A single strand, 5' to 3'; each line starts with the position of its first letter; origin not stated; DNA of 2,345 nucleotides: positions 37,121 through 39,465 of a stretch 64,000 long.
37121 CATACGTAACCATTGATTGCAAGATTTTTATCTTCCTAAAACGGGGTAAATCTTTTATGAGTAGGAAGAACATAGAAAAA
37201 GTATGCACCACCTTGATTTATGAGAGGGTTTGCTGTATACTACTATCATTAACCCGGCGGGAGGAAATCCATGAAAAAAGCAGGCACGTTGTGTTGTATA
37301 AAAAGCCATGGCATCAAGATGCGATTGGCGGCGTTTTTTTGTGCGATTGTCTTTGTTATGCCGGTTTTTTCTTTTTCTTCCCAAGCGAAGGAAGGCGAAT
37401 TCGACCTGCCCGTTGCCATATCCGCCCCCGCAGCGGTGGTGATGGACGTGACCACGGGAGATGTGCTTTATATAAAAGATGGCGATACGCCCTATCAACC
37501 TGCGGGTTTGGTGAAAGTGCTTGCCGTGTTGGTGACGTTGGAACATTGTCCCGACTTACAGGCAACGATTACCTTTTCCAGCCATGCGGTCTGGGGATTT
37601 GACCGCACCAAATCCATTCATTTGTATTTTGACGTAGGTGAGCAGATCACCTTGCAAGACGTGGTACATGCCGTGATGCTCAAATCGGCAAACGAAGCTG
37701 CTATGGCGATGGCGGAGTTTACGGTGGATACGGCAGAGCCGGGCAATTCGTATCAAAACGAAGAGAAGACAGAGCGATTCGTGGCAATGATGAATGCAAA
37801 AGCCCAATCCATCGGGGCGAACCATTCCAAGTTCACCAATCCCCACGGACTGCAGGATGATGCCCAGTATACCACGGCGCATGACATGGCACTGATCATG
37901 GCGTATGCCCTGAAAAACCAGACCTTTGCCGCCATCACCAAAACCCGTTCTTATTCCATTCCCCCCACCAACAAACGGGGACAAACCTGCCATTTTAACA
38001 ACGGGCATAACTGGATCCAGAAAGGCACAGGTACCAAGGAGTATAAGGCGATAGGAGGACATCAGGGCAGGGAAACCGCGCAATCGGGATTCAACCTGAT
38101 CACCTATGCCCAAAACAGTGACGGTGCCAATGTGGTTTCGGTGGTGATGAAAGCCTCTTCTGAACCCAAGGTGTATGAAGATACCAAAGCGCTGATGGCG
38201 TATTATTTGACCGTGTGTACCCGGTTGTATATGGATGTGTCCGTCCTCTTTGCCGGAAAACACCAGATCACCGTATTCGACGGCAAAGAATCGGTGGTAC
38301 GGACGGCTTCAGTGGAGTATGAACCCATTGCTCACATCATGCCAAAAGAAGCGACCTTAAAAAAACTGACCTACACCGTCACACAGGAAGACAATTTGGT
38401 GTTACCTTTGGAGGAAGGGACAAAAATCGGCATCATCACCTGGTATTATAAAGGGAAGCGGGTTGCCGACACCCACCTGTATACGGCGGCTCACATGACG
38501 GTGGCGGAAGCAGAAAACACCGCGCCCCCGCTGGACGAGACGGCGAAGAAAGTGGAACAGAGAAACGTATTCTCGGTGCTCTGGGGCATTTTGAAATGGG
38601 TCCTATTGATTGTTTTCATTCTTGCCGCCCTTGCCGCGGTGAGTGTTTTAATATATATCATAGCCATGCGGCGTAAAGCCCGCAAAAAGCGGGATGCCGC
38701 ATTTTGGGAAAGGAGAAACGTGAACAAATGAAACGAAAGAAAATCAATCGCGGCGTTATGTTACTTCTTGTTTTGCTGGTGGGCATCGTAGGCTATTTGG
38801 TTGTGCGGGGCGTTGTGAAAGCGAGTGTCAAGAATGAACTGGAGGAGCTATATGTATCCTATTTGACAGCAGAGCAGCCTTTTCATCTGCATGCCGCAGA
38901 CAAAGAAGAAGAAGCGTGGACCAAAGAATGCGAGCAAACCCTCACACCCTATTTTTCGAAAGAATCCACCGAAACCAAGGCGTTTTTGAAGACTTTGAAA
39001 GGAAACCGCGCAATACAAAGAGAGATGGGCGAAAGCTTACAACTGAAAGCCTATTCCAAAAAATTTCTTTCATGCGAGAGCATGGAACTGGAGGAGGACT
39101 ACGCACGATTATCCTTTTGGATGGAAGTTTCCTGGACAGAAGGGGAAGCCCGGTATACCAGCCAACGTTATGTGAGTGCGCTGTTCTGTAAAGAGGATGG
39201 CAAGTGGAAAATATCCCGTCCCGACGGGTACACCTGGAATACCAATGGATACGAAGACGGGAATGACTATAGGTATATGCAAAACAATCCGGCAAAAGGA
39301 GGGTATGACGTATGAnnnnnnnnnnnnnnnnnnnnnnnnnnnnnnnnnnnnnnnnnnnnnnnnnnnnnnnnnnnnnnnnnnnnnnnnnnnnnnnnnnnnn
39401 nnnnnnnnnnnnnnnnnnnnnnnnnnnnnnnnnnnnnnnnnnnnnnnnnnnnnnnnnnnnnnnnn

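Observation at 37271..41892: Operon led by a catalytically disabled DD-carboxypeptidase homologue, coupled to an ABC-2 exporter with a giant extracytoplasmic domain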

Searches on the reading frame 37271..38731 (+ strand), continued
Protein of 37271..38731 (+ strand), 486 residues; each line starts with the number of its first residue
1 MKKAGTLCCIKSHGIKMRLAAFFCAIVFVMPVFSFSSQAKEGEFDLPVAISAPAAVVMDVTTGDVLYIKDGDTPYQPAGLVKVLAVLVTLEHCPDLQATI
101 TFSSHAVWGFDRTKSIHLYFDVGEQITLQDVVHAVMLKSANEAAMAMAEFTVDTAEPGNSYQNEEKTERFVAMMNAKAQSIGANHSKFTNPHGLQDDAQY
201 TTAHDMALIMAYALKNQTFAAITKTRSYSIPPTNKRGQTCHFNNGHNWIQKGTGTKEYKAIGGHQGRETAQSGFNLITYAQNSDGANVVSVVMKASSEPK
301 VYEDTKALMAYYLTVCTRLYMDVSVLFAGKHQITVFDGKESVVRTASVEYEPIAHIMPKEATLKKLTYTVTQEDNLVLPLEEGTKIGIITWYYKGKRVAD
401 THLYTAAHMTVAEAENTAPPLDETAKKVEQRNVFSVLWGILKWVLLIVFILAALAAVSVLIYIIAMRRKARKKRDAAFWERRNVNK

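Call 63: find_related_loci(query=A5, collection=metagenome_contigs, flank=6000)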
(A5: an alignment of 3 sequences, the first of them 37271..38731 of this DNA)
Query A5 (486 aa) in metagenome_contigs; peptide patterns used: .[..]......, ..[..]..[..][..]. (x = any residue, [..] = any of these).
349 stretches matched a pattern, but none encodes a relative of the query by tblastn (E <= 1e-3).

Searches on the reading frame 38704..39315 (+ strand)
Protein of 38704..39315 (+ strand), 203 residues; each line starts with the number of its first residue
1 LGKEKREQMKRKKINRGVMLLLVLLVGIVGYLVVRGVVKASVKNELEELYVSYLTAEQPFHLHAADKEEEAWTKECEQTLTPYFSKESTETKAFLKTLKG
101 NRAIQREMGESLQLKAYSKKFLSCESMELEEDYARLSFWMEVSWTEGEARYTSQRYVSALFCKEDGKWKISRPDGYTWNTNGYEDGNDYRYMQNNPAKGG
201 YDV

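Call 3: search_protein_families(library=pfam, proteins=[window:38704-39315:+], max_evalue=0.1)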
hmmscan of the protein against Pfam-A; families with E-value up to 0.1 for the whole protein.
window:38704-39315:+ (203 aa): 1 family
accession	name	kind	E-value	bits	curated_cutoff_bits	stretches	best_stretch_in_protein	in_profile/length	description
PF14534.12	DUF4440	-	0.042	14.7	25.2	1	69-170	9-107/107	Domain of unknown function (DUF4440)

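Call 4: search_protein_families(library=ncbifam, proteins=[window:38704-39315:+], max_evalue=0.1)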
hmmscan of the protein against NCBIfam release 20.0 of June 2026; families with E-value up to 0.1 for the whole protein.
window:38704-39315:+ (203 aa): 1 family
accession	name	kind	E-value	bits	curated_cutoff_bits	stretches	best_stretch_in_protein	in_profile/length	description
NF045849.1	ICE_MMCAP2_0565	equivalog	0.083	12.6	40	0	5-40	43-78/80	Mbov_0395 family pilin-like conjugal transfer protein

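Call 25: find_homologous_proteins(query=window:38728-39315:+, max_evalue=0.001)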
Query window:38728-39315:+ (195 aa): 1 proteins with E <= 0.001 among 97 candidates.
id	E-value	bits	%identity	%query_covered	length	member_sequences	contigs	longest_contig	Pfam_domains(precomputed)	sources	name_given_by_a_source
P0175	3.9e-126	436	99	100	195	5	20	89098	-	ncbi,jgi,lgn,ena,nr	ncbi:MAG TPA: hypothetical protein DER23_08835 [Clostridiales bacterium]|jgi:hypothetical protein|nr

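Call 27: search_solved_structures(query=A3, max_evalue=10)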
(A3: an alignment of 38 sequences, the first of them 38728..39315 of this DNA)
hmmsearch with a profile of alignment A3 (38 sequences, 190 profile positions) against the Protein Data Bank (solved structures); distinct sequences matched with E-value up to 10: 13.
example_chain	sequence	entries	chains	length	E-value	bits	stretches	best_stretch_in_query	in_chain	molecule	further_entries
8uqf_A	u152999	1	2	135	0.4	13.7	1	117-184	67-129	designed cortisol-binding protein hcy129_mpnn5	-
5xyf_A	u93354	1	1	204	0.47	13.5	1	32-98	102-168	TERF1-interacting nuclear factor 2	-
8xli_e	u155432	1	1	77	0.61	13.2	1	8-28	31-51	V-type proton ATPase subunit e 2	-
6xbw_e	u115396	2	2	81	0.66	13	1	8-28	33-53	V-type proton ATPase subunit e 2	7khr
6vq6_e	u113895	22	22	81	0.66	13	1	8-28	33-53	V-type proton ATPase subunit e 2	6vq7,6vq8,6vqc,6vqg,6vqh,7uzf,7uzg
2dme_A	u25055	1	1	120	0.7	12.9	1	60-112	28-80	PHD finger protein 3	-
3hzp_A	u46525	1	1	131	0.95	12.5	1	120-182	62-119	NTF2-like protein of unknown function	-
5jg7_A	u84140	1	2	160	1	12.4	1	67-109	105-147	Fur regulated Salmonella iron transporter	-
3bb9_A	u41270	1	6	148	1.1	12.3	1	136-180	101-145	Putative orphan protein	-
5wda_A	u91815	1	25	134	1.7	11.7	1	12-56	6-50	General secretion pathway protein G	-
6yip_A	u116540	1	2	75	2.1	11.4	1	57-112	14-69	Kinesin-like protein KIF20A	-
7rpr_A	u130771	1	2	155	4.5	10.3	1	54-132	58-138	Fibronectin-binding lipoprotein FbpA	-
2ap3_A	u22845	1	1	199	5.9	9.9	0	76-129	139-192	conserved hypothetical protein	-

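Call 28: search_protein_families(library=pfam, alignment_id=A3, max_evalue=0.1)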
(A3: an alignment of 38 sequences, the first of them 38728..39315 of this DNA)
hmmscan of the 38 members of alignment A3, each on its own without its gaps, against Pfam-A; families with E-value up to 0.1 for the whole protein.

A. member 1, window:38728-39315:+ (195 aa): 1 family
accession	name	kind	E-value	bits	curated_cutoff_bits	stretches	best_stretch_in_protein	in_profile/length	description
PF14534.12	DUF4440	-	0.039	14.9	25.2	1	61-162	9-107/107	Domain of unknown function (DUF4440)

B. families by the number of members that match (of 38 scanned): 44 families (the first 25 are shown)
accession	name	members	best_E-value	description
PF12707.14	DUF3804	4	0.00066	Protein of unknown function (DUF3804)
PF12893.14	Lumazine_bd_2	3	0.016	Putative lumazine-binding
PF05405.19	Mt_ATP-synt_B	2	0.0028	Mitochondrial ATP synthase B chain precursor (ATP-synt_B)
PF02505.19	MCR_D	2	0.025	Methyl-coenzyme M reductase operon protein D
PF13474.12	SnoaL_3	2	0.032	SnoaL-like domain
PF14534.12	DUF4440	2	0.039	Domain of unknown function (DUF4440)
PF20077.4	CcmD_alt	2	0.039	CcmD family protein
PF16800.11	Endopep_inhib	1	0.00045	IseA DL-endopeptidase inhibitor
PF13577.12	SnoaL_4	1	0.0028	SnoaL-like domain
PF09888.14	DUF2115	1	0.0033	Uncharacterized protein conserved in archaea (DUF2115)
PF19666.4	DUF6169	1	0.0075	Family of unknown function (DUF6169)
PF23067.1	MG280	1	0.0087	Uncharacterised protein MG280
PF17735.7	BslA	1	0.011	Biofilm surface layer A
PF05272.17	VapE-like_dom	1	0.013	Virulence-associated protein E-like domain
PF22145.1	GtfA_EBD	1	0.013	GtfA extended beta-sheet domain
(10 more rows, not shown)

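Call 39: search_protein_families(library=padloc, proteins=[window:38728-39315:+], max_evalue=0.001)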
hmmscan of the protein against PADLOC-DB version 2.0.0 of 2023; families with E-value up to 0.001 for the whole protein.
window:38728-39315:+ (195 aa): 0 families

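Call 55: search_protein_representatives(protein=window:38728-39315:+)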
Query: 195 residues. Proteins with E-value up to 0.001 (for the whole library): 11; up to 1e-10: 3; up to 1e-30: 1. The best 11 are listed.
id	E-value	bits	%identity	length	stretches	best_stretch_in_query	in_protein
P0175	1.2e-126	436.2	99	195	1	1-195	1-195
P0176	1.6e-24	103.1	38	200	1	1-180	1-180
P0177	1.6e-23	99.8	37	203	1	1-181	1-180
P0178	3.3e-09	53.2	29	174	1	4-164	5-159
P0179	7.4e-09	52.0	30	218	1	4-188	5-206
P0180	2.4e-06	43.9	32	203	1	4-172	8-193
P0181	6.0e-05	39.3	25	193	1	4-178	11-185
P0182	2.6e-04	37.2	29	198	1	4-163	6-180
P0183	3.1e-04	37.0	29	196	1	2-175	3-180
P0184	7.3e-04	35.8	29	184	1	4-84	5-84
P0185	9.3e-04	35.4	36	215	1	4-126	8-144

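Call 56: predict_structure(protein=window:38728-39315:+)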
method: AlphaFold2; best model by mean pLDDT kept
length: 195 residues; sequences in the alignment: 1
mean_pLDDT: 52.5   pTM: 0.41
mean pLDDT of the five models: 52.5, 47.6, 47.7, 45.7, 42.1
residues with pLDDT >= 90: 3; 70-90: 30; 50-70: 70; < 50: 92
segments of 3 or more residues with pLDDT < 50: 33-65, 74-79, 92-109, 164-195
pLDDT, mean of each block of 10 residues (from residue 1): 79 89 71 39 25 31 48 47 61 49 45 61 68 65 62 68 43 29 31 25
secondary structure, 60 per line:
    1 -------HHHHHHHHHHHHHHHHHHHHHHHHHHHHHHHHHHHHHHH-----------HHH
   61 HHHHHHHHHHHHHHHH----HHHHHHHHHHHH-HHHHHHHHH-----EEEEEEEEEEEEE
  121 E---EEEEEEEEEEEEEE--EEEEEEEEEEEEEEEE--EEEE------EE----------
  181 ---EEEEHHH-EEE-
elements in order: H8-46 H58-76 H81-92 H94-102 E108-121 E125-138 E141-156 E159-162 E184-187 E192-194

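Call 58: fold_search(model_id=the predicted structure, library=pdb)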
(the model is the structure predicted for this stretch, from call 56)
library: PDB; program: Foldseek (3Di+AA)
matches with E <= 10: 866; with E <= 0.001: 0
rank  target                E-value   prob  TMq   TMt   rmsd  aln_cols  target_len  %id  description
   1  6w3f_A                1.9e-03  1.00  0.25  0.40   3.7        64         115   20  Rd1NTF2_05_I64F_A80G_T94P_D101K_L106W (released 2020-04-15)
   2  6w3f_B                3.2e-03  1.00  0.25  0.40   5.0        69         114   20  Rd1NTF2_05_I64F_A80G_T94P_D101K_L106W (released 2020-04-15)
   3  5m18_A                1.1e-02  0.98  0.26  0.09  11.4       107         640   17  Crystal structure of PBP2a from MRSA in the presence of Cefepime ligand (released 2017-02-08)
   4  6of8_F                1.2e-02  1.00  0.26  0.38   5.2        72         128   17  Structure of Thr354Asn, Glu355Gln, Thr412Asn, Ile414Met, Ile464His, and Phe467Met mutant human CamKII-alpha hub domain (released 2019-04-17)
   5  3hx8_C                1.2e-02  1.00  0.28  0.41   3.7        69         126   16  Crystal structure of putative ketosteroid isomerase (NP_103587.1) from Mesorhizobium loti at 1.45 A resolution (released 2009-07-07)
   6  4bl2_A                1.2e-02  0.97  0.26  0.09  10.4       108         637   18  Crystal structure of PBP2a clinical mutant E150K from MRSA (released 2014-05-21)
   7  3b7c                  1.3e-02  0.99  0.24  0.36   6.2        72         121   14  CRYSTAL STRUCTURE OF A NTF-2 LIKE PROTEIN OF UNKNOWN FUNCTION (SO_0125) FROM SHEWANELLA ONEIDENSIS MR-1 AT 1.70 A RESOLU (released 2007-11-13)
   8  5m19_A                1.3e-02  0.98  0.26  0.09   8.5       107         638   16  Crystal structure of PBP2a from MRSA in the presence of Oxacillin ligand (released 2017-02-08)
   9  5ig5_B                1.5e-02  0.99  0.26  0.36   4.4        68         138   16  Crystal structure of N. vectensis CaMKII-B hub at pH 4.2 (released 2016-03-23)
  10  5ig5_E                1.5e-02  0.97  0.24  0.33   7.5        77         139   18  Crystal structure of N. vectensis CaMKII-B hub at pH 4.2 (released 2016-03-23)
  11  1vqq_A                1.6e-02  0.97  0.25  0.09   9.7       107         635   17  Structure of Penicillin binding protein 2a from methicillin resistant Staphylococcus aureus strain 27r at 1.80 A resol (released 2004-12-28)
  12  8t17_A                1.6e-02  0.92  0.26  0.36  12.5       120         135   18  Cryo-EM structure of tetradecameric hub domain of CaMKII beta (released 2024-06-12)
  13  5ig5_A                1.6e-02  0.87  0.26  0.35  15.8       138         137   14  Crystal structure of N. vectensis CaMKII-B hub at pH 4.2 (released 2016-03-23)
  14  1mws_A                1.6e-02  0.97  0.25  0.09   9.7       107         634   17  Structure of nitrocefin acyl-Penicillin binding protein 2a from methicillin resistant Staphylococcus aureus strain 27r (released 2002-11-06)
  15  5ig4_F                1.8e-02  0.99  0.27  0.39   4.8        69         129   17  Crystal structure of N. vectensis CaMKII-A hub (released 2016-03-23)
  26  3hzp                  2.2e-02  1.00  0.27  0.40   4.1        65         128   25  Crystal structure of NTF2-like protein of unknown function MN2A_0505 from Prochlorococcus marinus (YP_291699.1) from Pro (released 2009-07-07)
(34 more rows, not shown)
